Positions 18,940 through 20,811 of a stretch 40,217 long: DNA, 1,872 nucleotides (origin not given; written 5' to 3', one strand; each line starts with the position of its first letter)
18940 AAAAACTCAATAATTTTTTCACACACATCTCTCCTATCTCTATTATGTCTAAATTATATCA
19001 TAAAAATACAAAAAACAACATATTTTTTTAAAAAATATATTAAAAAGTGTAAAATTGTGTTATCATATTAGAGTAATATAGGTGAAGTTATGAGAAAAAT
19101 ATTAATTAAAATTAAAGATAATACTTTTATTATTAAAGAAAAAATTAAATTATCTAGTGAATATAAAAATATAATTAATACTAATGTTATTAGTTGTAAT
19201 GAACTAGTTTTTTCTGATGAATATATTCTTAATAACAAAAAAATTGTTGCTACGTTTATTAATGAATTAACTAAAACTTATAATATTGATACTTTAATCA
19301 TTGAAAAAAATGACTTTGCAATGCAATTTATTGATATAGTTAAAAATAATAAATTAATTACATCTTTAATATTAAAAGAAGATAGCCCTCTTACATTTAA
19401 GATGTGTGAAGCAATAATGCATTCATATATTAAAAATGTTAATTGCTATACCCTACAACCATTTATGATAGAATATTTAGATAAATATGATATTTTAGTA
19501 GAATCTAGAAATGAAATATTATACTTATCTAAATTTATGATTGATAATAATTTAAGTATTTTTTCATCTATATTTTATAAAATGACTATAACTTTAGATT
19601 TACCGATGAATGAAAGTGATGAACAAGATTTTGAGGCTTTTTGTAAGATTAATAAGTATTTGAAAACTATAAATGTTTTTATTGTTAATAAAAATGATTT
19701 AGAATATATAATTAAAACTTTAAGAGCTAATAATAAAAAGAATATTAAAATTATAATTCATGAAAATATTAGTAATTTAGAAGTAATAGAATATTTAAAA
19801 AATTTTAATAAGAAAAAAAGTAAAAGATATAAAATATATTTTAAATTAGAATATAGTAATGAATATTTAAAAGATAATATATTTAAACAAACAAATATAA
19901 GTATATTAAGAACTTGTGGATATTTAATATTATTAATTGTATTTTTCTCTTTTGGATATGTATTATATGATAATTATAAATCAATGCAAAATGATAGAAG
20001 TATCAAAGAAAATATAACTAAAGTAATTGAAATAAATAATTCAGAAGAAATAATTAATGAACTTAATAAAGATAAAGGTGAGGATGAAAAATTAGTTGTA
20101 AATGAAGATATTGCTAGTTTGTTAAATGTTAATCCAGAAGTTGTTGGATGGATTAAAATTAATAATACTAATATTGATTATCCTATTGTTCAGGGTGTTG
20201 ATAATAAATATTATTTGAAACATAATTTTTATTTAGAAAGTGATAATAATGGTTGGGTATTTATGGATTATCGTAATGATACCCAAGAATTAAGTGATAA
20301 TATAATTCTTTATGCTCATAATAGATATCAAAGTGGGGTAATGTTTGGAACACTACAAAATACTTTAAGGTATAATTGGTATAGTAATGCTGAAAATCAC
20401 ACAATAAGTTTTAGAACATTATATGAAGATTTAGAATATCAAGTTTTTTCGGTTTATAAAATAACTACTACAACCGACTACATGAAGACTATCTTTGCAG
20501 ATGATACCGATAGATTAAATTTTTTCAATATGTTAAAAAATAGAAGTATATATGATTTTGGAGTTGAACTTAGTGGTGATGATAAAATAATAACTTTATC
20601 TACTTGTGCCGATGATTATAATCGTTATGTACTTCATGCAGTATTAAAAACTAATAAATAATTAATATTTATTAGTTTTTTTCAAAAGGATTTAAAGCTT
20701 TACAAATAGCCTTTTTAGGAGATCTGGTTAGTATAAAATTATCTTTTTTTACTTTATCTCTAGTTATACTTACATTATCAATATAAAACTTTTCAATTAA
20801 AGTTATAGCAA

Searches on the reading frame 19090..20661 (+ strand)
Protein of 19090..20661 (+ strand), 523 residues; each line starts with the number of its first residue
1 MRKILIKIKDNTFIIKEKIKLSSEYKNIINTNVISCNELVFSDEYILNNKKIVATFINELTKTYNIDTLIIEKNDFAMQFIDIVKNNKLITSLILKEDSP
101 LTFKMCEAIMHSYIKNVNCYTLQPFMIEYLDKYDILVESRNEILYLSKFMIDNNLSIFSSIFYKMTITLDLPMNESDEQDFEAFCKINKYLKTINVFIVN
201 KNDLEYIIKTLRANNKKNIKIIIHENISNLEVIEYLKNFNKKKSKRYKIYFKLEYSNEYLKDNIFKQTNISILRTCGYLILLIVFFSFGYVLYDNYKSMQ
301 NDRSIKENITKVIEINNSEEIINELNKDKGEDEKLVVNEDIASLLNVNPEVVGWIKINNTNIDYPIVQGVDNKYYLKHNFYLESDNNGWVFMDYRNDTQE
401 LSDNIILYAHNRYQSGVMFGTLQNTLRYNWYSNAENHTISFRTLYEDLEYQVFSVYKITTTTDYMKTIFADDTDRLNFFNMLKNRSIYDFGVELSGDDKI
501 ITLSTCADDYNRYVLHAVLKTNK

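Call 41: search_protein_families(library=pfam, max_evalue=0.001, proteins=[window:19090-20661:+])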
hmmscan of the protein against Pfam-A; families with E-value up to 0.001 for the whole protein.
window:19090-20661:+ (523 aa): 1 family
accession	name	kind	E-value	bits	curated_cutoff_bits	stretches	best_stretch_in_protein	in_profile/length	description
PF04203.18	Sortase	-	2.4e-12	47.2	26.6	1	355-519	1-124/125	Sortase domain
